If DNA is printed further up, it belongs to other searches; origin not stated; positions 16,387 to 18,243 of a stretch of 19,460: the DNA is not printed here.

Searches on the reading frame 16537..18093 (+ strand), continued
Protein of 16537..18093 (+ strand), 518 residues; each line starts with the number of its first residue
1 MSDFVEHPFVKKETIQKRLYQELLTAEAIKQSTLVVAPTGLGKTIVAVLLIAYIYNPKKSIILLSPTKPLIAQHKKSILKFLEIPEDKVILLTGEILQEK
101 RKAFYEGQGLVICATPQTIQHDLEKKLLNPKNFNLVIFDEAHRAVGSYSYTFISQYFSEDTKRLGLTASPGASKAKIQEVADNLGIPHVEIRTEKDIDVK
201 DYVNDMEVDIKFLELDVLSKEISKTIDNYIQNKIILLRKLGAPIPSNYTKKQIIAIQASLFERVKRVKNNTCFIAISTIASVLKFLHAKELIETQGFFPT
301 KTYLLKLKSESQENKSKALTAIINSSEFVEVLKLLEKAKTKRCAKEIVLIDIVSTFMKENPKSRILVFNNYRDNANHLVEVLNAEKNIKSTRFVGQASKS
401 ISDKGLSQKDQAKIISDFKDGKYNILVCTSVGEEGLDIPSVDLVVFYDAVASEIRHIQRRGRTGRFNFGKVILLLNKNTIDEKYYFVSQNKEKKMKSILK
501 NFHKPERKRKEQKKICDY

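Call 43: find_related_loci(query=A1, collection=metagenome_contigs, flank=4000)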
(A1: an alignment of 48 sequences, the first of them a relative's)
Query A1 (518 aa) in metagenome_contigs; peptide patterns used: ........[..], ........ (x = any residue, [..] = any of these).
600 stretches matched a pattern (row limit reached: there are more); 559 encode a relative of the query (tblastn E <= 1e-3); the best 80 are kept; 80 distinct loci.
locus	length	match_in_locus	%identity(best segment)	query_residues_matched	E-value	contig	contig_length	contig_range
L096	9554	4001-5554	86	1-518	0e+0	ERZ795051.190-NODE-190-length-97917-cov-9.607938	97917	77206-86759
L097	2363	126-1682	87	2-518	0e+0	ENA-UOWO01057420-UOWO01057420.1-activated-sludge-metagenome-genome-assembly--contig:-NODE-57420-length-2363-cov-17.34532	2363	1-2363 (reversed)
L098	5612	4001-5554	87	1-518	0e+0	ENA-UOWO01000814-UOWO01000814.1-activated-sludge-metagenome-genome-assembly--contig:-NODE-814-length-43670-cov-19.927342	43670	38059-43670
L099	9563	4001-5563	70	2-518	0e+0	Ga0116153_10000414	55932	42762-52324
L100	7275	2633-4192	70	1-518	0e+0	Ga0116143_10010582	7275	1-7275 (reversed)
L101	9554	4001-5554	64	3-518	0e+0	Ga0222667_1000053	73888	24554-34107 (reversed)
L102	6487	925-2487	60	2-518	0e+0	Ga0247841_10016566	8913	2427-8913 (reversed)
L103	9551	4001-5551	61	3-518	0e+0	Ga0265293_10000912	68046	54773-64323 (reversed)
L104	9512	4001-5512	62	2-504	0e+0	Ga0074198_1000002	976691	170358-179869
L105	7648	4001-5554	62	4-518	0e+0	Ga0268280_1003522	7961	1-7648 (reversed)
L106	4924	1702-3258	61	4-518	0e+0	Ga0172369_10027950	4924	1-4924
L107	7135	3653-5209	60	1-518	0e+0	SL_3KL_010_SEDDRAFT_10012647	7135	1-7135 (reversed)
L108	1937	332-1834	61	4-504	0e+0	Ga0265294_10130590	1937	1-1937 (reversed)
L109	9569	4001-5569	58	4-518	0e+0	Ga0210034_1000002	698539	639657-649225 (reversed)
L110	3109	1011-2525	57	2-505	0e+0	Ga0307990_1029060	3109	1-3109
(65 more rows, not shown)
